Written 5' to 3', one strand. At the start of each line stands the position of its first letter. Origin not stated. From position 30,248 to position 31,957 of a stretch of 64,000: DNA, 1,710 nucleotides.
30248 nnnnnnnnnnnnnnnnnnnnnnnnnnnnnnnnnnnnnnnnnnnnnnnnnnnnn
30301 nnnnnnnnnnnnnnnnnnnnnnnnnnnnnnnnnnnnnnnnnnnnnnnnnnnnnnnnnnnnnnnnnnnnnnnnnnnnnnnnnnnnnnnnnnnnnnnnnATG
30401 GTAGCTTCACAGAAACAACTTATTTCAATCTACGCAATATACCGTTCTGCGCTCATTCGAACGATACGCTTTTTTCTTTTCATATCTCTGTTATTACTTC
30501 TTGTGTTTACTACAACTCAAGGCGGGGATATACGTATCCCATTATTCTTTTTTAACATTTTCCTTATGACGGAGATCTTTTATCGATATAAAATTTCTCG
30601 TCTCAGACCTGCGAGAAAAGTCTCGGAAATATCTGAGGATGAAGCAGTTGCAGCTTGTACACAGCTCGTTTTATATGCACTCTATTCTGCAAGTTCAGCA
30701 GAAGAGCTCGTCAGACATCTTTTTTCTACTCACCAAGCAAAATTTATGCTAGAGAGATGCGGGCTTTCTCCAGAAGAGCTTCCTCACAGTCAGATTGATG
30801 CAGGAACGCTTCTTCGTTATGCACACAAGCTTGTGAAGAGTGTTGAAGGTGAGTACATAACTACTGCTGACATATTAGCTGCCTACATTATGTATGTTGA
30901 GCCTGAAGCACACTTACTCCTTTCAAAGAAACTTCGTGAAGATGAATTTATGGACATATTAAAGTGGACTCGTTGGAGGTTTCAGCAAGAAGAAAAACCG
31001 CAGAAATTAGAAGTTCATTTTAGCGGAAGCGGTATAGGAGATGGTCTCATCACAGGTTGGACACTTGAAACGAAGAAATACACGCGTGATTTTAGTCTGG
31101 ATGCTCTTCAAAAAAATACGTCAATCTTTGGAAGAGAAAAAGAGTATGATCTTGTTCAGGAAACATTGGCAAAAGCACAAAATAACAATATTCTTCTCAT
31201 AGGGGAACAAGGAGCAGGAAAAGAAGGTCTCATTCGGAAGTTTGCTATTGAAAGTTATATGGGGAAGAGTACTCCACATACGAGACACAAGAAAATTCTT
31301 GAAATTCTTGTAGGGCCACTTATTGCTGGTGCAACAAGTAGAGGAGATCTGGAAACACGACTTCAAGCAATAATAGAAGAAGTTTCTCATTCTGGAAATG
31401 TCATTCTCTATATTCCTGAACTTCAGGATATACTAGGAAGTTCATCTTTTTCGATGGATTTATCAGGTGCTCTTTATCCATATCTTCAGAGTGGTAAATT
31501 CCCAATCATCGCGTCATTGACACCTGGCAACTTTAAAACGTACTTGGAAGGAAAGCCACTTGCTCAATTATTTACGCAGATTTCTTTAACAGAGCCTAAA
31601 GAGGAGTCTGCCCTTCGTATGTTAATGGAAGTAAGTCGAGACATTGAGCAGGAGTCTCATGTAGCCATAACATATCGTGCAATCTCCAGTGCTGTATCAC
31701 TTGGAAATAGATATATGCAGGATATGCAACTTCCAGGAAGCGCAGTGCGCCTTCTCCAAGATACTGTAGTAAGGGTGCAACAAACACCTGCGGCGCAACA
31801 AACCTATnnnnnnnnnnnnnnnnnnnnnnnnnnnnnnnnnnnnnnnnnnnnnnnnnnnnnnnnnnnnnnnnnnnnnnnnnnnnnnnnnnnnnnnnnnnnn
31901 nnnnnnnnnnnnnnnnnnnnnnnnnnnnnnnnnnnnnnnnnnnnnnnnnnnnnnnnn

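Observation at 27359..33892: ClpC followed by a coupled membrane protein, a membrane-anchored Clp paralog with a dead NBD1, and an extracytoplasmic vWA-MIDAS protein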

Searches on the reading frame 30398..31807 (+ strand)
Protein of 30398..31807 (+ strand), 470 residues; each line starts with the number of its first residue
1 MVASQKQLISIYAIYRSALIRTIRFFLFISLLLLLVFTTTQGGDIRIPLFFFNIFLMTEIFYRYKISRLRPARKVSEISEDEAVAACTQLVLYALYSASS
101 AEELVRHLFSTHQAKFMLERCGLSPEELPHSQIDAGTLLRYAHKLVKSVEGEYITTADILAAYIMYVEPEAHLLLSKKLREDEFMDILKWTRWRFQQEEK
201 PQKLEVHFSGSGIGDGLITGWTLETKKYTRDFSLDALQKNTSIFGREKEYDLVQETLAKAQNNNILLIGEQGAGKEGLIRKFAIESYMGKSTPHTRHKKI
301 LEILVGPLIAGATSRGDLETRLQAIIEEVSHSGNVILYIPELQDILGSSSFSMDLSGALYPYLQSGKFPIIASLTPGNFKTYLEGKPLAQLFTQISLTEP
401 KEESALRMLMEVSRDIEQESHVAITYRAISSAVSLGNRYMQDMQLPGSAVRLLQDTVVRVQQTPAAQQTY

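Call 15: find_related_loci(query=A1, collection=genome_contigs, flank=10000)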
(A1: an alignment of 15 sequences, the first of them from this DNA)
Query A1 (470 aa) in genome_contigs; peptide patterns used: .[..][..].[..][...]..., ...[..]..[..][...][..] (x = any residue, [..] = any of these).
104 stretches matched a pattern; 89 encode a relative of the query (tblastn E <= 1e-3); the best 80 are kept; 78 distinct loci.
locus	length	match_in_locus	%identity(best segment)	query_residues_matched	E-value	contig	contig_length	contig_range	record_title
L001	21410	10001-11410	75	1-470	0e+0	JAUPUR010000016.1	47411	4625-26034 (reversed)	MAG: Patescibacteria group bacterium isolate erpe_2018_sw_18hr_WHONDRS-SW48-000091_B_bin.71 scaffold_55176, whole genome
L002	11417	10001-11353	48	7-457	3e-132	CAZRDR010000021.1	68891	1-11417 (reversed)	MAG TPA_asm: uncultured Gammaproteobacteria bacterium isolate SRP135725_co2_727 genome assembly, contig: k141_4576658, w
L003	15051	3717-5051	44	11-455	2e-130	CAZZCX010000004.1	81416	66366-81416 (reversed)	MAG TPA_asm: uncultured Gammaproteobacteria bacterium isolate SRP173033_co1_414 genome assembly, contig: NODE_390_length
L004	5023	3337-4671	44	11-455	7e-130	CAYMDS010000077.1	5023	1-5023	MAG TPA_asm: uncultured Gammaproteobacteria bacterium isolate SRP192515_co2_133 genome assembly, contig: NODE_15395_leng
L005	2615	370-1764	43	11-470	5e-133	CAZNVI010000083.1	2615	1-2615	MAG TPA_asm: uncultured Gammaproteobacteria bacterium isolate SRP192515_co1_25 genome assembly, contig: NODE_48942_lengt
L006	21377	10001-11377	45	7-465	4e-126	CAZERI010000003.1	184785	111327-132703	MAG TPA_asm: uncultured Gammaproteobacteria bacterium isolate SRP278252_co1_729 genome assembly, contig: NODE_56_length_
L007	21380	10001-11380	43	4-463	2e-124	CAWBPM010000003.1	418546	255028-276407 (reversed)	MAG: Candidatus Levybacteria bacterium isolate MFD01476.bin.1.72 genome assembly, contig: contig_44256, whole genome sho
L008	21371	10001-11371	44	1-459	8e-124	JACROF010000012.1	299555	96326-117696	MAG: Candidatus Levyibacteriota bacterium isolate NC_groundwater_1954_Pr3_S-0.2um_39_3 scaffold_49882, whole genome shot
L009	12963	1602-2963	43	6-460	3e-123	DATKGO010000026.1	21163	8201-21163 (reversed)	MAG TPA_asm: Patescibacteria group bacterium isolate SMAG_U14553 k141_96720, whole genome shotgun sequence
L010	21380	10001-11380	43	7-466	8e-122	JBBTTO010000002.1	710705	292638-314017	MAG: Patescibacteria group bacterium isolate H52-bin062_1 H52_bin062_1_000000000002, whole genome shotgun sequence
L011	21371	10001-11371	41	8-464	5e-121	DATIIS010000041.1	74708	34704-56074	MAG TPA_asm: Candidatus Saccharimonadales bacterium isolate SMAG_U15671 k141_111530, whole genome shotgun sequence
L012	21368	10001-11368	43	6-460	3e-120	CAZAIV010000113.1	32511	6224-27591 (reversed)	MAG TPA_asm: uncultured Gammaproteobacteria bacterium isolate SRP271791_co1_20 genome assembly, contig: k141_477810, who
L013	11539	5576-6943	41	15-465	2e-120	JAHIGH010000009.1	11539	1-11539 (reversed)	MAG: Patescibacteria group bacterium isolate KR11_N2.mb.17 KR11_N2.mb.17_k141_5066, whole genome shotgun sequence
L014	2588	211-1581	40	4-460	2e-126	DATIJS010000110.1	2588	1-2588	MAG TPA_asm: Candidatus Saccharimonadales bacterium isolate SMAG_U15697 k141_445282, whole genome shotgun sequence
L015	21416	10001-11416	40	9-470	1e-120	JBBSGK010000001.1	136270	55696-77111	MAG: Candidatus Levyibacteriota bacterium isolate LS2_sbin.37 LS2_sbin.37_K_1061297_L_136270_cov_12.0000, whole genome s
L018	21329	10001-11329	41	11-453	2e-117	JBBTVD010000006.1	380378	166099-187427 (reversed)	MAG: Patescibacteria group bacterium isolate H14-bin010_1 H14_bin010_1_000000000006, whole genome shotgun sequence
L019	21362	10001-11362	40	9-462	1e-116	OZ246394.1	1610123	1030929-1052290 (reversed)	MAG: uncultured Gammaproteobacteria bacterium isolate SRP292972_co1_11 genome assembly, chromosome: 1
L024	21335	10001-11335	41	11-454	3e-115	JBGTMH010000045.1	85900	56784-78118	MAG: Patescibacteria group bacterium isolate JTS-RE358 k141_9608639, whole genome shotgun sequence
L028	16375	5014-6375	41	12-460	3e-112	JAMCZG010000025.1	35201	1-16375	MAG: Patescibacteria group bacterium isolate FK_Sedi_B_Bin.314 NODE_3514_length_35201_cov_5.09831, whole genome shotgun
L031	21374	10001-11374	37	7-464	7e-110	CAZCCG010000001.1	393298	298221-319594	MAG TPA_asm: uncultured Gammaproteobacteria bacterium isolate SRP200132_co1_33 genome assembly, contig: NODE_10_length_3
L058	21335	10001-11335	34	11-457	5e-90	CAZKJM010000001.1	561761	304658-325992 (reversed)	MAG TPA_asm: uncultured Gammaproteobacteria bacterium isolate binchicken_co20_415 genome assembly, contig: NODE_8_length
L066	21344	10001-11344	34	11-457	5e-84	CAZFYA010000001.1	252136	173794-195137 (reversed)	MAG TPA_asm: uncultured Gammaproteobacteria bacterium isolate SRP239243_co2_396 genome assembly, contig: NODE_17_length_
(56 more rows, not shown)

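Call 26: search_protein_families(library=pfam, proteins=[L012:7773-9620:+, L018:7893-9584:+, L028:2593-4587:+, L031:6926-9652:+, L058:7258-9546:+, L066:7705-9585:+, L019:12492-15437:+, L024:14877-17003:+, L015:5169-8126:+, L015:8709-9596:+], max_evalue=0.001)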
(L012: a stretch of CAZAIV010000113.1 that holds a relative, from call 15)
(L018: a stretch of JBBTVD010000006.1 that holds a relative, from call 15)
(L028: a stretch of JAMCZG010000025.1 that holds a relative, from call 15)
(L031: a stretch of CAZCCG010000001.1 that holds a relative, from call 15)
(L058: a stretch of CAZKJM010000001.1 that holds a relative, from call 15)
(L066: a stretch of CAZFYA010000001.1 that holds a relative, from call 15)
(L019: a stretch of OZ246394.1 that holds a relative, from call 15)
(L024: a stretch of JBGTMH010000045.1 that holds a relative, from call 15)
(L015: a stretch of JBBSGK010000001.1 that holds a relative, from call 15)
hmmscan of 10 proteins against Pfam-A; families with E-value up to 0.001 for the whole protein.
L012:7773-9620:+ (615 aa): 3 families
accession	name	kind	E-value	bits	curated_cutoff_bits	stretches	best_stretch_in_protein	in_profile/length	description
PF02868.21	Peptidase_M4_C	-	3.9e-34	118.3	24.4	1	374-529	1-163/165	Thermolysin metallopeptidase, alpha-helical domain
PF01447.24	Peptidase_M4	-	2e-09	38.5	22.4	1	299-371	69-145/145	Thermolysin metallopeptidase, catalytic domain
PF07504.19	FTP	-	1.3e-07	31.8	21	1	132-168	15-51/51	Fungalysin/Thermolysin Propeptide Motif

L018:7893-9584:+ (563 aa): 2 families
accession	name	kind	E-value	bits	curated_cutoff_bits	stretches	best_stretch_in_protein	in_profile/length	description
PF00082.27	Peptidase_S8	-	2.1e-52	178.7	21.8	1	197-436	1-273/288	Subtilase family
PF22148.1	Fervidolysin_NPro-like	-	8.3e-06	26.5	21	1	76-148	10-81/81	Fervidolysin N-terminal prodomain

L028:2593-4587:+ (664 aa): 1 family
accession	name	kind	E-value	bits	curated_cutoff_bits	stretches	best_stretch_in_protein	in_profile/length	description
PF09471.16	Peptidase_M64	-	0.00068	19.3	26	0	184-342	8-170/302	IgA Peptidase M64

L031:6926-9652:+ (908 aa): 4 families
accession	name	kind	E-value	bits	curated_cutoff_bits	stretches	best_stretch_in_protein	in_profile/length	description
PF00082.27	Peptidase_S8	-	1.4e-48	166.1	21.8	1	169-414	2-273/288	Subtilase family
PF17210.9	SdrD_B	-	6.3e-13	49.3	29.7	1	625-685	7-70/112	SdrD B-like domain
PF13620.12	CarboxypepD_reg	-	0.00013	22.7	32.3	1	636-687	8-63/82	Carboxypeptidase regulatory-like domain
PF22148.1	Fervidolysin_NPro-like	-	0.00032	21.4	21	0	40-132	6-81/81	Fervidolysin N-terminal prodomain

L058:7258-9546:+ (762 aa): 7 families
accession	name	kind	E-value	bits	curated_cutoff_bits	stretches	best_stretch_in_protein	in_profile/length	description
PF02868.21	Peptidase_M4_C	-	1.6e-39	135.9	24.4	1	382-532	1-163/165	Thermolysin metallopeptidase, alpha-helical domain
PF01447.24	Peptidase_M4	-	6.6e-15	56.3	22.4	1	286-379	47-145/145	Thermolysin metallopeptidase, catalytic domain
PF17210.9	SdrD_B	-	3.1e-08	34.2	29.7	1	596-658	6-71/112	SdrD B-like domain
PF07504.19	FTP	-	4.1e-06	27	21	1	142-177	16-51/51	Fungalysin/Thermolysin Propeptide Motif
PF13620.12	CarboxypepD_reg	-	3.5e-05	24.5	32.3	1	608-652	8-55/82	Carboxypeptidase regulatory-like domain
PF17802.7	SpaA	-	0.00045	20.8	23.1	0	607-649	8-56/91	Prealbumin-like fold domain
PF13715.12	CarbopepD_reg_2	-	0.00085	19.7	32.2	0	611-652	11-51/88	CarboxypepD_reg-like domain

L066:7705-9585:+ (626 aa): 4 families
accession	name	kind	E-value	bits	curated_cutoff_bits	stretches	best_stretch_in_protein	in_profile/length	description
PF00082.27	Peptidase_S8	-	1e-56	192.8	21.8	1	168-416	2-274/288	Subtilase family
PF22148.1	Fervidolysin_NPro-like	-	5.4e-08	33.5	21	1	48-132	7-81/81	Fervidolysin N-terminal prodomain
PF17210.9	SdrD_B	-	9.3e-08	32.7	29.7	1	469-525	6-64/112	SdrD B-like domain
PF13620.12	CarboxypepD_reg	-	0.00046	20.9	32.3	0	482-524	8-53/82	Carboxypeptidase regulatory-like domain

L019:12492-15437:+ (981 aa): 13 families
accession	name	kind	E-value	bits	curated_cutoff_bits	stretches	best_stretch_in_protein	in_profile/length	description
PF17210.9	SdrD_B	-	2.2e-59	198.9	29.7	5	473-541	6-77/112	SdrD B-like domain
PF13620.12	CarboxypepD_reg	-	3.1e-36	124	32.3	4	204-265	13-74/82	Carboxypeptidase regulatory-like domain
PF13715.12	CarbopepD_reg_2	-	2.2e-19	69.7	32.2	2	389-432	15-57/88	CarboxypepD_reg-like domain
PF17802.7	SpaA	-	6.2e-19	68.4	23.1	1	210-265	31-82/91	Prealbumin-like fold domain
PF13519.12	VWA_2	-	5.3e-13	50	27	1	575-694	1-106/107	von Willebrand factor type A domain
PF00092.34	VWA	-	1.3e-12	48.8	23.8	1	574-773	1-173/174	von Willebrand factor type A domain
PF12866.13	DUF3823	-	9.2e-08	32.7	27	0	216-270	34-89/90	Protein of unknown function (DUF3823) N-terminal domain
PF09430.16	EMC7_beta-sandw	-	3.2e-07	31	26.6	0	206-245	8-48/122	ER membrane protein complex subunit 7, beta-sandwich domain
PF23194.1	NOMO_5th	-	9.9e-07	29.5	27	0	117-163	23-72/89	NOMO fifth transthyretin-like domain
PF14686.12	fn3_3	-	1.7e-06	28.1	24.4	0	220-264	29-71/75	Polysaccharide lyase family 4, domain II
PF23193.1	NOMO_3rd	-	1.2e-05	25.8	27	0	400-447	59-101/120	NOMO third transthyretin-like domain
PF22898.2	NOMO1-like_1st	-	0.00011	22.6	27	0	504-538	26-63/85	BOS complex subunit NOMO1-like, first beta sandwich domain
PF07495.19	Y_Y_Y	-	0.00028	21.2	26.6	0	405-424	25-43/65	Y_Y_Y domain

L024:14877-17003:+ (708 aa): 7 families
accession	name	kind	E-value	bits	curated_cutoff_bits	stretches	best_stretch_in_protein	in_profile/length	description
PF13620.12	CarboxypepD_reg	-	9.4e-21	74.4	32.3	3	122-178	1-57/82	Carboxypeptidase regulatory-like domain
PF17210.9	SdrD_B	-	2.8e-20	73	29.7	1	419-487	6-79/112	SdrD B-like domain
PF13715.12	CarbopepD_reg_2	-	6.5e-09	36.1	32.2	0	123-176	1-51/88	CarboxypepD_reg-like domain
PF23194.1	NOMO_5th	-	4.1e-08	33.9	27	0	136-183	17-64/89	NOMO fifth transthyretin-like domain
PF17802.7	SpaA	-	6.1e-07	29.9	23.1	0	446-494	32-80/91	Prealbumin-like fold domain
PF02369.22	Big_1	-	7e-07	29.7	34.9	0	120-186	18-87/93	Bacterial Ig-like domain (group 1)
PF08400.16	phage_tail_N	-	4.1e-06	27.3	26.6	0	30-87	2-62/134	Prophage tail fibre N-terminal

L015:5169-8126:+ (985 aa): 10 families
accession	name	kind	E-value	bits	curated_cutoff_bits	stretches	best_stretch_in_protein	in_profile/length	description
PF00580.27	UvrD-helicase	-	4e-79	266.5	23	1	6-288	1-270/271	UvrD/REP helicase N-terminal domain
PF13361.12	UvrD_C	-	1.6e-58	199.2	25.6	1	294-658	1-348/350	UvrD-like helicase C-terminal domain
PF12705.13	PDDEXK_1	-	4.3e-34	119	22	1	732-983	2-247/247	PD-(D/E)XK nuclease superfamily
PF13245.12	AAA_19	-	2.3e-22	80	25.1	1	10-272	1-132/134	AAA domain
PF13538.12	UvrD_C_2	-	2.6e-11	43.7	27.4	1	584-604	4-24/52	UvrD-like helicase C-terminal domain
PF01443.25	Viral_helicase1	-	9.6e-09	35.8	21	0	212-328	42-158/228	Viral superfamily 1 RNA helicase core domain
PF10926.14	DUF2800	-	1.2e-07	31.7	21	1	873-983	126-233/368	Protein of unknown function (DUF2800)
PF13604.12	AAA_30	-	1.4e-07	31.9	27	1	5-70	1-66/191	AAA domain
PF01930.23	Cas_Cas4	-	5.3e-06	27.1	22.7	1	868-983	53-159/160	Domain of unknown function DUF83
PF13087.12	AAA_12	-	4e-05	23.7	27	0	522-657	84-192/195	AAA domain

L015:8709-9596:+ (295 aa): 0 families
